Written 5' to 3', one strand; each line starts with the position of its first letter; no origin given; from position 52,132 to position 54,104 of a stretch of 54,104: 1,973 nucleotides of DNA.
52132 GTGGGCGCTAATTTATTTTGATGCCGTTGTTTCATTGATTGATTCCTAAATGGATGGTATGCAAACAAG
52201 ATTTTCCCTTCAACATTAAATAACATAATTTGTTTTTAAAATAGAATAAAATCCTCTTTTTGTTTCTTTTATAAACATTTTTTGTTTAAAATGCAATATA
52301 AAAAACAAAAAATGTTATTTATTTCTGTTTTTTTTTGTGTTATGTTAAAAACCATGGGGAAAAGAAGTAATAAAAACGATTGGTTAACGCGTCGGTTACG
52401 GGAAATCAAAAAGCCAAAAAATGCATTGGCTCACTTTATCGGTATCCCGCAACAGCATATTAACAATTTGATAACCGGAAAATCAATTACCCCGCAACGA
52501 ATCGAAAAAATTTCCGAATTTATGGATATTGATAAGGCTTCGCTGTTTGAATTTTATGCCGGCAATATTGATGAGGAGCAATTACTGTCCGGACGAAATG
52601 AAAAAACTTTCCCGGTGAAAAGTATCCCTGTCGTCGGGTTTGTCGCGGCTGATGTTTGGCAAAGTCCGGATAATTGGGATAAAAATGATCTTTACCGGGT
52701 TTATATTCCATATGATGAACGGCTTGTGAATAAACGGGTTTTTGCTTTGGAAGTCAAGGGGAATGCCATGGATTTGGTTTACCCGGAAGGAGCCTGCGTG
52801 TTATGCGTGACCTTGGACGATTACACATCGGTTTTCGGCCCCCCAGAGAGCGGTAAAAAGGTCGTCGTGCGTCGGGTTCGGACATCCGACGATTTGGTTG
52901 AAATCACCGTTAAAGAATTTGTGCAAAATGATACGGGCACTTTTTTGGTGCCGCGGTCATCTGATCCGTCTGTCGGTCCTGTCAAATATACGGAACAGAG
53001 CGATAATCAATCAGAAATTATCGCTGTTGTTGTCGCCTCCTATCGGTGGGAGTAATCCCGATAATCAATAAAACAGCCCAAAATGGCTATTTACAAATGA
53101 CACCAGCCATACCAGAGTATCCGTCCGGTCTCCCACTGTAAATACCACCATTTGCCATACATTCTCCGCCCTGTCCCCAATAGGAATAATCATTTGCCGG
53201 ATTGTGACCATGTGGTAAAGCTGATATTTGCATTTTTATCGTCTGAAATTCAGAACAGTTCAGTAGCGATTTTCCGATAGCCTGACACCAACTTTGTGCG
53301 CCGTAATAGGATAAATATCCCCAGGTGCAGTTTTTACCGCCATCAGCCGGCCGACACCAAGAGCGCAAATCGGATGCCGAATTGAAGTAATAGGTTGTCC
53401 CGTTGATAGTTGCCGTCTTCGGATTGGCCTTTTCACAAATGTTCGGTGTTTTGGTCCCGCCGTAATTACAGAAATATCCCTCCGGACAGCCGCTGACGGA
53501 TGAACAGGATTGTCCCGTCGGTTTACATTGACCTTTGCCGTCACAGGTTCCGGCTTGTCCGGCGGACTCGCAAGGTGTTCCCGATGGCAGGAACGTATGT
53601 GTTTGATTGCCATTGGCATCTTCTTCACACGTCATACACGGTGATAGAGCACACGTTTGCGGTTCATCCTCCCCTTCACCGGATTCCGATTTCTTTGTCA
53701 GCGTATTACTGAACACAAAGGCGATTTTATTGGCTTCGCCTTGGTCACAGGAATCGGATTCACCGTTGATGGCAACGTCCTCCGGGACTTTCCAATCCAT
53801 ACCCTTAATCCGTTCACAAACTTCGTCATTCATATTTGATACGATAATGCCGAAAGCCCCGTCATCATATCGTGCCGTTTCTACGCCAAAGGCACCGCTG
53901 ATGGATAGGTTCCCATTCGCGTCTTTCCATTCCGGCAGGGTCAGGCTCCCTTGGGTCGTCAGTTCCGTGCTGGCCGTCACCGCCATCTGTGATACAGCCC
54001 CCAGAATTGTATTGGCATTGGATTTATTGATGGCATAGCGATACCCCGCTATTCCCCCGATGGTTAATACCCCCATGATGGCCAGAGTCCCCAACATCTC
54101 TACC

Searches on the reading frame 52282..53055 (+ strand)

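Call 18: search_protein_families(library=pfam, proteins=[window:52282-53055:+], max_evalue=0.001)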
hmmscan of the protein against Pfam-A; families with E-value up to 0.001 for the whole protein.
window:52282-53055:+ (257 aa): 2 families
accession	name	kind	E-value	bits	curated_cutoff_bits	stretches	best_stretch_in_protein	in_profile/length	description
PF00717.28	Peptidase_S24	-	1.3e-09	38.2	23.3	1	139-251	19-116/116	Peptidase S24-like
PF01381.28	HTH_3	-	1.1e-05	25.8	23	1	43-84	9-51/55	Helix-turn-helix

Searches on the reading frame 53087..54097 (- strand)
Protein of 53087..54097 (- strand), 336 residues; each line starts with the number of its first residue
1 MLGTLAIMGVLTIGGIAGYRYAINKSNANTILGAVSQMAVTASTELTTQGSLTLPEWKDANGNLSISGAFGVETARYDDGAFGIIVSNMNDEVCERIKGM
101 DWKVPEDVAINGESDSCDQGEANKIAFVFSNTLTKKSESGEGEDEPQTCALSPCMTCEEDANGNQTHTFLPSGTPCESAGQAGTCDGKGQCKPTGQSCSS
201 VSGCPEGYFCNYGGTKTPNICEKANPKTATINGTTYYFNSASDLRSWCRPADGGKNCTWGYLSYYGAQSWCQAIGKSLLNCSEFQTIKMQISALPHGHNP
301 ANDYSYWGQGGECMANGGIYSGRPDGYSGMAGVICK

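Call 18: search_protein_families(library=pfam, proteins=[window:53087-54097:-], max_evalue=0.001)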
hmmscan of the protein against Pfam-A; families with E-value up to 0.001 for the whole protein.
window:53087-54097:- (336 aa): 0 families

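Call 41: find_encoding_contigs(protein=window:53087-54097:-, flank=10000, max_places=2)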
Protein window:53087-54097:- (336 aa): no gene with exactly this product is on record in the collection.
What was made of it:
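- Tried and rejected: The last ORF is a truncated family member, so no exact product is on record (call 41).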
